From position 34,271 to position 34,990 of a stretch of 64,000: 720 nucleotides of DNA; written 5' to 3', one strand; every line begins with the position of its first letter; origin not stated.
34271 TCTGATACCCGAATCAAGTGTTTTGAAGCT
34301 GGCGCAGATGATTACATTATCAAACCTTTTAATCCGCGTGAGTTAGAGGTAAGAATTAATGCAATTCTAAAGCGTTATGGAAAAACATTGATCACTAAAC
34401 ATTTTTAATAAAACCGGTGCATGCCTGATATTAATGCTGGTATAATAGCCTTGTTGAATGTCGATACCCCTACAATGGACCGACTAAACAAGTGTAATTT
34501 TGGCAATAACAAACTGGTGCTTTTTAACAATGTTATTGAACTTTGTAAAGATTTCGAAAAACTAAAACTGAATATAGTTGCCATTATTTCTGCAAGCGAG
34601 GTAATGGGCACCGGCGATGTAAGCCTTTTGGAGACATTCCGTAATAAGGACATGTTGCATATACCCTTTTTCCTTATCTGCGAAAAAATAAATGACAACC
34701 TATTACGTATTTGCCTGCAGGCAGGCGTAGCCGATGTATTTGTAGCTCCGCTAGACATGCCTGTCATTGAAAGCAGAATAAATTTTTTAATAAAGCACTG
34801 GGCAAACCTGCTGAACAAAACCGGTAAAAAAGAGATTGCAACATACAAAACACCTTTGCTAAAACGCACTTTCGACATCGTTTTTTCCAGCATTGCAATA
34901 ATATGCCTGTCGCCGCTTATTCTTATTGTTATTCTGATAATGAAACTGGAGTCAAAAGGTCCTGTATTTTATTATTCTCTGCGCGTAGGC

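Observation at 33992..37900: Kinase-less signalling-glycosylation module: CheY-like receiver, pseudo-receiver::phosphoglycosyl transferase fusion, GT2 and sigma-54 activator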

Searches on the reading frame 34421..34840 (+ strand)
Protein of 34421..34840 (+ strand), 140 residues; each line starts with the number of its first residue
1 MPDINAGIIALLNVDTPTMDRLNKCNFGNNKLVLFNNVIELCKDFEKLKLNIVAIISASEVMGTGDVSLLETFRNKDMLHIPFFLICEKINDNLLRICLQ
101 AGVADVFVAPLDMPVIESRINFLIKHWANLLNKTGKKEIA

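Call 23: search_solved_structures(query=A2, max_evalue=1, show_alignments=2)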
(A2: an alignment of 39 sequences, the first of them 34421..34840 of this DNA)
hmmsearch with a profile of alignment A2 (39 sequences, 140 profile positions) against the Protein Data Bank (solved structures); distinct sequences matched with E-value up to 1: 91 (the best 60 are shown).
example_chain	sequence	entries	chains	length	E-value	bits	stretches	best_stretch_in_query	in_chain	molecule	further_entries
12aw_A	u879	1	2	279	3.6e-05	26.4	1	56-132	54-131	HYBRID TWO-COMPONENT SYSTEM PROTEIN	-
3n53_A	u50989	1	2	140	0.00023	23.8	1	13-128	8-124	Response regulator receiver modulated diguanylate cyclase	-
1k66_A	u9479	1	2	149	0.00087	22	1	63-129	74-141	Phytochrome Response Regulator RcpB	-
8phx_A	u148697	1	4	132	0.0093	18.6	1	36-119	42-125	Histidine protein kinase SLN1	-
1nxo_A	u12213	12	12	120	0.011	18.4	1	25-125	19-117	DNA-binding response regulator | Response regulator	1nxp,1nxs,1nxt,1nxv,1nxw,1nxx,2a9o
2zay_A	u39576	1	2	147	0.014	18.1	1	55-125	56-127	Response regulator receiver protein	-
9g86_A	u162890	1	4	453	0.015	18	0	66-127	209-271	Response regulator PleD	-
6eb7_A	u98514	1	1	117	0.015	18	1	25-124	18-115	DNA-binding response regulator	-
9g85_A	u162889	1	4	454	0.015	18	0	66-127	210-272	Response regulator PleD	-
2wb4_A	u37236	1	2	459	0.015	17.9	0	66-127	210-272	DIGUANYLATE CYCLASE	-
1w25_A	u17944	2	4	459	0.015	17.9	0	66-127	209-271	STALKED-CELL DIFFERENTIATION CONTROLLING PROTEIN | RESPONSE REGULATOR PLED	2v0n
6rh1_C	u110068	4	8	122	0.019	17.6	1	65-125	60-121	Response regulator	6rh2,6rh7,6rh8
9lbr_A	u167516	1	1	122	0.019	17.6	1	65-125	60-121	Response regulator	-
3dge_C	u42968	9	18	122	0.022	17.4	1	65-125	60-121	Response regulator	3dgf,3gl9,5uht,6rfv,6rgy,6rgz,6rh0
6ont_A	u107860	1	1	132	0.022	17.4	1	65-131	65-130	Two-component response regulator 1452 receiver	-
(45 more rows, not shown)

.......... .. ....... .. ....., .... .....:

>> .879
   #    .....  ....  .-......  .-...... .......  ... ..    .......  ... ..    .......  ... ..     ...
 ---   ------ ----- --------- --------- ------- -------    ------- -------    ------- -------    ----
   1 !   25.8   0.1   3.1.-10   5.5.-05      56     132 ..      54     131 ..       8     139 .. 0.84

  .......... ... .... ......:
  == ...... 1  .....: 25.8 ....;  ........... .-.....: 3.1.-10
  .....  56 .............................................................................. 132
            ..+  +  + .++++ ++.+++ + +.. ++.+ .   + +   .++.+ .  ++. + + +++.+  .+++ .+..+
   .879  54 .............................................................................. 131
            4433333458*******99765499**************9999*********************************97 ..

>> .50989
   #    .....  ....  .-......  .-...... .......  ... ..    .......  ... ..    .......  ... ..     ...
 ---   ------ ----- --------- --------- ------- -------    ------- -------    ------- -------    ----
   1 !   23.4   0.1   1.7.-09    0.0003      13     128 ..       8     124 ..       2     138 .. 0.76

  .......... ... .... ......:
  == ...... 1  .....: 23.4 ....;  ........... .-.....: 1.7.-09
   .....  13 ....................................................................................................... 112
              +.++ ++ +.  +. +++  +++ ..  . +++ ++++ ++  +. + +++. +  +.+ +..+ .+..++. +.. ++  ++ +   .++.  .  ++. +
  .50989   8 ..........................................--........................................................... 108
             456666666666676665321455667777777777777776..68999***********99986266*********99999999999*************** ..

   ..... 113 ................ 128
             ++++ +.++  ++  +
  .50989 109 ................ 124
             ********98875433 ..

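Call 28: predict_structure(alignment_id=A2)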
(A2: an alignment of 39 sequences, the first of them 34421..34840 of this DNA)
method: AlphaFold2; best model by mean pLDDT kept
length: 140 residues; sequences in the alignment: 39
mean_pLDDT: 81.6   pTM: 0.76
mean pLDDT of the five models: 81.6, 79.4, 78.6, 76.9, 76.4
residues with pLDDT >= 90: 39; 70-90: 80; 50-70: 12; < 50: 9
segments of 3 or more residues with pLDDT < 50: 1-4, 136-140
pLDDT, mean of each block of 10 residues (from residue 1): 67 89 90 89 87 86 66 84 87 78 85 90 89 55
secondary structure, 60 per line:
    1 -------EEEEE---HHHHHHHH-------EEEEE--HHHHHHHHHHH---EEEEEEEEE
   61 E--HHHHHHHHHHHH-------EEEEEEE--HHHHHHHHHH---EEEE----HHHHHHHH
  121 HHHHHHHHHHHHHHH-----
elements in order: E8-12 H16-23 E31-35 H38-48 E52-61 H64-75 E83-89 H92-101 E105-108 H113-135

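Call 32: fold_search(model_id=the predicted structure, library=pdb)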
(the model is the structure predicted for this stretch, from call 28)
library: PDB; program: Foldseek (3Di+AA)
matches with E <= 10: 1786; with E <= 0.001: 350
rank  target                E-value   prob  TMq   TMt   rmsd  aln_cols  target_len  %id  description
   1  8p6f_B                2.1e-06  1.00  0.71  0.22   4.9       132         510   14  Crystal structure of PorX-Fj (released 2024-04-03)
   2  8tff_A                2.2e-06  1.00  0.72  0.22   4.8       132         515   14  PorX with BeF3 phosphate analog (released 2024-04-17)
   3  3bre_B                2.2e-06  1.00  0.70  0.33   4.1       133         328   15  Crystal Structure of P.aeruginosa PA3702 (released 2008-04-01)
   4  8wiw_4                2.5e-06  1.00  0.70  0.75   3.8       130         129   18  Cryo-EM structure of the flagellar C ring in the CW state (released 2024-09-04)
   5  8ted_B                2.7e-06  1.00  0.72  0.22   4.8       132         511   14  PorX primitive orthorhombic crystal form (released 2024-04-17)
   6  1u8t_B                4.8e-06  1.00  0.68  0.74   3.2       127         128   16  Crystal structure of CheY D13K Y106W alone and in complex with a FliM peptide (released 2004-10-05)
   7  1u8t_A                5.8e-06  1.00  0.65  0.72   3.3       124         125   17  Crystal structure of CheY D13K Y106W alone and in complex with a FliM peptide (released 2004-10-05)
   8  3cfy                  5.8e-06  1.00  0.68  0.73   4.0       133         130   14  Crystal structure of signal receiver domain of putative Luxo repressor protein from Vibrio parahaemolyticus (released 2008-03-18)
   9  4myr_D                6.2e-06  1.00  0.63  0.71   2.9       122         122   15  Crystal structure of a putative CpaE2 pilus assembly protein (CpaE2) from Sinorhizobium meliloti 1021 at 2.72 A resolu (released 2013-10-16)
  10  8thp_A                6.2e-06  1.00  0.69  0.22   4.8       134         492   16  PorX phosphatase null mutant (T271V) (released 2024-04-17)
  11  1i3c_B                6.2e-06  1.00  0.63  0.63   4.2       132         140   11  RESPONSE REGULATOR FOR CYANOBACTERIAL PHYTOCHROME, RCP1 (released 2002-03-06)
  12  1l5y_B                6.6e-06  1.00  0.66  0.62   4.7       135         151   15  CRYSTAL STRUCTURE OF MG2+ / BEF3-BOUND RECEIVER DOMAIN OF SINORHIZOBIUM MELILOTI DCTD (released 2002-10-23)
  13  8ted_A                7.5e-06  1.00  0.71  0.22   4.6       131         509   14  PorX primitive orthorhombic crystal form (released 2024-04-17)
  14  5e3j_A                7.5e-06  1.00  0.67  0.76   3.2       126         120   13  The response regulator RstA is a potential drug target for Acinetobacter baumannii (released 2016-05-04)
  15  8tff_B                7.5e-06  1.00  0.69  0.21   4.8       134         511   16  PorX with BeF3 phosphate analog (released 2024-04-17)
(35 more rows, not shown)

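Call 36: search_protein_families(library=pfam, alignment_id=A2, max_evalue=1)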
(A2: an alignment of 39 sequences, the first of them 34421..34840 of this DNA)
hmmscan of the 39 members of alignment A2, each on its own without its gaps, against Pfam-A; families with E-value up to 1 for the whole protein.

A. member 1, window:34421-34840:+ (140 aa): 0 families

B. families by the number of members that match (of 39 scanned): 12 families
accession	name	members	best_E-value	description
PF00072.30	Response_reg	31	1.3e-07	Response regulator receiver domain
PF04278.17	Tic22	1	0.014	Tic22-like family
PF01740.26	STAS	1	0.076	STAS domain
PF21242.3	ECT2_PH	1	0.1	ECT2, PH domain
PF24915.1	Spectrin_SESTD1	1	0.11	SESTD1-like, spectrin repeat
PF21590.2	AP5B1_C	1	0.12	AP5B1, C-terminal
PF22110.2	TFIIIA_zf-C2H2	1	0.13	TFIIIA, beta-beta-alpha zinc finger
PF21989.2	RA_2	1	0.13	RA like domain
PF24407.1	HTH_upst_double_PIN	1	0.14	HTH_upstream_double_PIN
PF21801.3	ASPP2-like_RA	1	0.15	Apoptosis-stimulating of p53 protein 2-like, N-terminal RA domain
PF19498.4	DUF6033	1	0.19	Protein of unknown function (DUF6033)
PF02776.23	TPP_enzyme_N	1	0.2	Thiamine pyrophosphate enzyme, N-terminal TPP binding domain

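Call 54: search_protein_representatives(alignment_id=A2)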
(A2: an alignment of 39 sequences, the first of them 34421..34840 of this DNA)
Query: 39 sequences, 140 profile positions. Proteins with E-value up to 0.001 (for the whole library): 474; up to 1e-10: 56; up to 1e-30: 15. The best 150 are listed.
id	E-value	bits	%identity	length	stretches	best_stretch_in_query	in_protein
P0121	1.9e-51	189.4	-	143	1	1-138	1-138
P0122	1.8e-47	176.6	-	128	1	1-128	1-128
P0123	1.6e-44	166.9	-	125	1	4-120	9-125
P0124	4.2e-42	159.1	-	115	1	1-114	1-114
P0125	3.5e-40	152.9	-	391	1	5-135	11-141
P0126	3.3e-39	149.8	-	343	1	4-134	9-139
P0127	1.9e-38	147.3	-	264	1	4-138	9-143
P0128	2.3e-38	147.0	-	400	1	3-135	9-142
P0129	2.4e-38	147.0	-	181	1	5-138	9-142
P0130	6.1e-37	142.4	-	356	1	4-137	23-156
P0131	6.7e-37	142.3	-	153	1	5-129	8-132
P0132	2.4e-36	140.5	-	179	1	6-132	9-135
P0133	1.8e-33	131.2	-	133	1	3-125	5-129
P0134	3.7e-33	130.2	-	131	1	3-113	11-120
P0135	6.3e-32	126.2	-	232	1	4-133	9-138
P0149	1.9e-17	79.2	-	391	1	6-129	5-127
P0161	4.4e-14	68.3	-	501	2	35-127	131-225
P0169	4.8e-12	61.7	-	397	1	10-129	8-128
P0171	1.2e-11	60.4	-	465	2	16-131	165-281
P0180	1.5e-09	53.7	-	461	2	55-135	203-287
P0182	1.5e-09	53.6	-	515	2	5-121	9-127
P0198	4.1e-08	49.0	-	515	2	52-136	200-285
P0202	6.3e-08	48.4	-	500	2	56-122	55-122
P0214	3.2e-07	46.1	-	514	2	4-125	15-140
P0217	6.1e-07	45.2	-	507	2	52-137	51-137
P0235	2.0e-06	43.5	-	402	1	42-135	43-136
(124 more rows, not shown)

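Call 55: search_protein_families(library=pfam, proteins=[P0161, P0171, P0180, P0182, P0198, P0202, P0214, P0217, P0149, P0169], max_evalue=0.001)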
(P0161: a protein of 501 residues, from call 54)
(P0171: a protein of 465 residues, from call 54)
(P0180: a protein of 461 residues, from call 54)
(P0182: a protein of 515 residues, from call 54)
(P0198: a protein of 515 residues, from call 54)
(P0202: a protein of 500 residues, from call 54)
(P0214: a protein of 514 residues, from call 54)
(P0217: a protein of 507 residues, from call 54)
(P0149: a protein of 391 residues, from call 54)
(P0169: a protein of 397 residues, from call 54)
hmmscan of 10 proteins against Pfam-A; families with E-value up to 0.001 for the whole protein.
P0161 (501 aa): 4 families
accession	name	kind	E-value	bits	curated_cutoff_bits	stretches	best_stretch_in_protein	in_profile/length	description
PF00072.30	Response_reg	-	1.5e-48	164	30.2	2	252-363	1-111/111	Response regulator receiver domain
PF12833.13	HTH_18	-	5.8e-19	68.6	33.6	1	420-496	3-79/80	Helix-turn-helix domain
PF02518.31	HATPase_c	-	9.2e-07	29.7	26.4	1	3-40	72-109/111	Histidine kinase-, DNA gyrase B-, and HSP90-like ATPase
PF00165.29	HTH_AraC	-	0.00032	21.2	26.6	0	461-495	8-41/42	Bacterial regulatory helix-turn-helix proteins, AraC family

P0171 (465 aa): 2 families
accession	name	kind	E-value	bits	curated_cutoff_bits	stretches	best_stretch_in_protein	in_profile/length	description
PF00990.26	GGDEF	-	2.1e-49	167.9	23.8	1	294-454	1-161/161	Diguanylate cyclase, GGDEF domain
PF00072.30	Response_reg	-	4.2e-29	101.4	30.2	2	5-116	1-111/111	Response regulator receiver domain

P0180 (461 aa): 4 families
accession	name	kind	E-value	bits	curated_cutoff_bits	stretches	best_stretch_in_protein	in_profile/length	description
PF00990.26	GGDEF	-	7.9e-44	149.7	23.8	1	295-456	3-161/161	Diguanylate cyclase, GGDEF domain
PF00072.30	Response_reg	-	1.1e-41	141.9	30.2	2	5-117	1-111/111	Response regulator receiver domain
PF23198.2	PDE8A_N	-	1.9e-05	25.1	29.6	0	23-114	31-126/147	PDE8A-like, N-terminal domain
PF22335.1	Cas10-Cmr2_palm2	-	2.8e-05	24.7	27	1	258-457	5-132/133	Cas10/Cmr2, second palm domain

P0182 (515 aa): 1 family
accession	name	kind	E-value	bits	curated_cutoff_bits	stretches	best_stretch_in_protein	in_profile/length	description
PF00072.30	Response_reg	-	1.9e-51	173.3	30.2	2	15-126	2-110/111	Response regulator receiver domain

P0198 (515 aa): 3 families
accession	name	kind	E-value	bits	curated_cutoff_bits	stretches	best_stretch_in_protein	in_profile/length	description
PF00072.30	Response_reg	-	8.6e-55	184.1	30.2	2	156-269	1-110/111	Response regulator receiver domain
PF02518.31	HATPase_c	-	3.4e-15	56.9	26.4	1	408-512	3-109/111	Histidine kinase-, DNA gyrase B-, and HSP90-like ATPase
PF00512.31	HisKA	-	0.0001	22.7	26.9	1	302-360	8-65/66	His Kinase A (phospho-acceptor) domain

P0202 (500 aa): 4 families
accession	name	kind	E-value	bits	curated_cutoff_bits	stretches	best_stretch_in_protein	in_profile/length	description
PF00072.30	Response_reg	-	6.7e-41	139.4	30.2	2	8-121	1-111/111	Response regulator receiver domain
PF02518.31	HATPase_c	-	3.7e-29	101.8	26.4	1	384-494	1-109/111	Histidine kinase-, DNA gyrase B-, and HSP90-like ATPase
PF00512.31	HisKA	-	6e-10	39.5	26.9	1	270-335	1-66/66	His Kinase A (phospho-acceptor) domain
PF13581.12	HATPase_c_2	-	0.00017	22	27.4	1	392-471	35-111/127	Histidine kinase-like ATPase domain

P0214 (514 aa): 3 families
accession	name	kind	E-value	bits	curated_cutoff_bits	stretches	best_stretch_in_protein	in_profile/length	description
PF00072.30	Response_reg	-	4.6e-48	162.5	30.2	2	160-270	1-109/111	Response regulator receiver domain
PF02518.31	HATPase_c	-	4.3e-10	40.4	26.4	1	413-512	5-108/111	Histidine kinase-, DNA gyrase B-, and HSP90-like ATPase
PF10087.14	DUF2325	-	0.00022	21.8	33.6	0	188-242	31-84/94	Uncharacterized protein conserved in bacteria (DUF2325)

P0217 (507 aa): 2 families
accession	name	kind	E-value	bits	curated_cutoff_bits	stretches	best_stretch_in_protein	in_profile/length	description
PF00072.30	Response_reg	-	2.6e-54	182.6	30.2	2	147-258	1-110/111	Response regulator receiver domain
PF02518.31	HATPase_c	-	9.3e-09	36.2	26.4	1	401-502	2-107/111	Histidine kinase-, DNA gyrase B-, and HSP90-like ATPase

P0149 (391 aa): 2 families
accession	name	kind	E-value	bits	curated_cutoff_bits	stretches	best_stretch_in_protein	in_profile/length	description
PF02397.22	Bac_transf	-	4.5e-57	192.9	27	1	144-386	1-178/179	Bacterial sugar transferase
PF00072.30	Response_reg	-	2.4e-08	34.6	30.2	1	17-117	10-109/111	Response regulator receiver domain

P0169 (397 aa): 1 family
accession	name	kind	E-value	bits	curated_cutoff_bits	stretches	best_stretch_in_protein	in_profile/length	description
PF02397.22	Bac_transf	-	4.5e-57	192.9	27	1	148-392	1-178/179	Bacterial sugar transferase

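Call 69: find_encoding_contigs(protein=P0235, flank=6000, max_places=1)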
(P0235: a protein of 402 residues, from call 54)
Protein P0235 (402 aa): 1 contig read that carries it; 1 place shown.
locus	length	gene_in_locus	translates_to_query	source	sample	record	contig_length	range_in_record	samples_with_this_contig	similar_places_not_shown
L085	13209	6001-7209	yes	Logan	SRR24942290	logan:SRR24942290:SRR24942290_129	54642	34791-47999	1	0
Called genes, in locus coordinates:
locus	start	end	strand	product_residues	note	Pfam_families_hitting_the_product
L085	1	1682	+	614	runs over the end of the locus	PF02518:HATPase_c (weak), PF13589:HATPase_c_3, PF01119:DNA_mis_repair, PF08676:MutL_C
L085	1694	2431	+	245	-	PF08551:DUF1751 (weak), PF01694:Rhomboid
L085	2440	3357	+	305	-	PF01694:Rhomboid, PF20216:DUF6576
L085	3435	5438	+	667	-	PF00270:DEAD (faint), PF04851:ResIII, PF17757:UvrB_inter, PF27431:UvrB_3rd, PF00271:Helicase_C, PF12344:UvrB, PF02151:UVR (faint)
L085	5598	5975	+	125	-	PF00072:Response_reg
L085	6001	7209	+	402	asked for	PF00072:Response_reg, PF02397:Bac_transf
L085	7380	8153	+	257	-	-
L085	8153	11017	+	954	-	PF01476:LysM, PF23473:LysM3_LYK4_5 (faint), PF01476:LysM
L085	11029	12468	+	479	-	-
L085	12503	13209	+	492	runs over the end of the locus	PF04932:Wzy_C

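Call 70: find_encoding_contigs(protein=P0149, flank=6000, max_places=1)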
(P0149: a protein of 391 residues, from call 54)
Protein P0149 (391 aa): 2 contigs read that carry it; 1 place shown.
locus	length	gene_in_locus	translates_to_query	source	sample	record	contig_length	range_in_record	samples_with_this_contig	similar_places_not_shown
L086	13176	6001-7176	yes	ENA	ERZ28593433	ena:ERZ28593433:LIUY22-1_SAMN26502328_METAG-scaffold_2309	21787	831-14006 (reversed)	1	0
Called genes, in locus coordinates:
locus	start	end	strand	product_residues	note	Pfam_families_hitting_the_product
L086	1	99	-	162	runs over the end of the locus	PF01782:RimM (weak), PF24986:PRC_RimM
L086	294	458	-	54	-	PF20498:DUF6728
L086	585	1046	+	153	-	PF01641:SelR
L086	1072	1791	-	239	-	PF18306:LDcluster4, PF03641:Lysine_decarbox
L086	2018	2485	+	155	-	PF00072:Response_reg (faint)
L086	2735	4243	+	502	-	PF01943:Polysacc_synt, PF13440:Polysacc_synt_3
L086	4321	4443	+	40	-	-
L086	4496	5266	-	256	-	PF00535:Glycos_transf_2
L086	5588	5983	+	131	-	PF00072:Response_reg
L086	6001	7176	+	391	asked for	PF00072:Response_reg, PF02397:Bac_transf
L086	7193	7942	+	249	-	-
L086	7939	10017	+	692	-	-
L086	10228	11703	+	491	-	PF04932:Wzy_C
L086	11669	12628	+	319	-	PF00535:Glycos_transf_2, PF13641:Glyco_tranf_2_3, PF13632:Glyco_trans_2_3 (weak)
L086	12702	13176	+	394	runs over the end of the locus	PF00535:Glycos_transf_2, PF13641:Glyco_tranf_2_3, PF13632:Glyco_trans_2_3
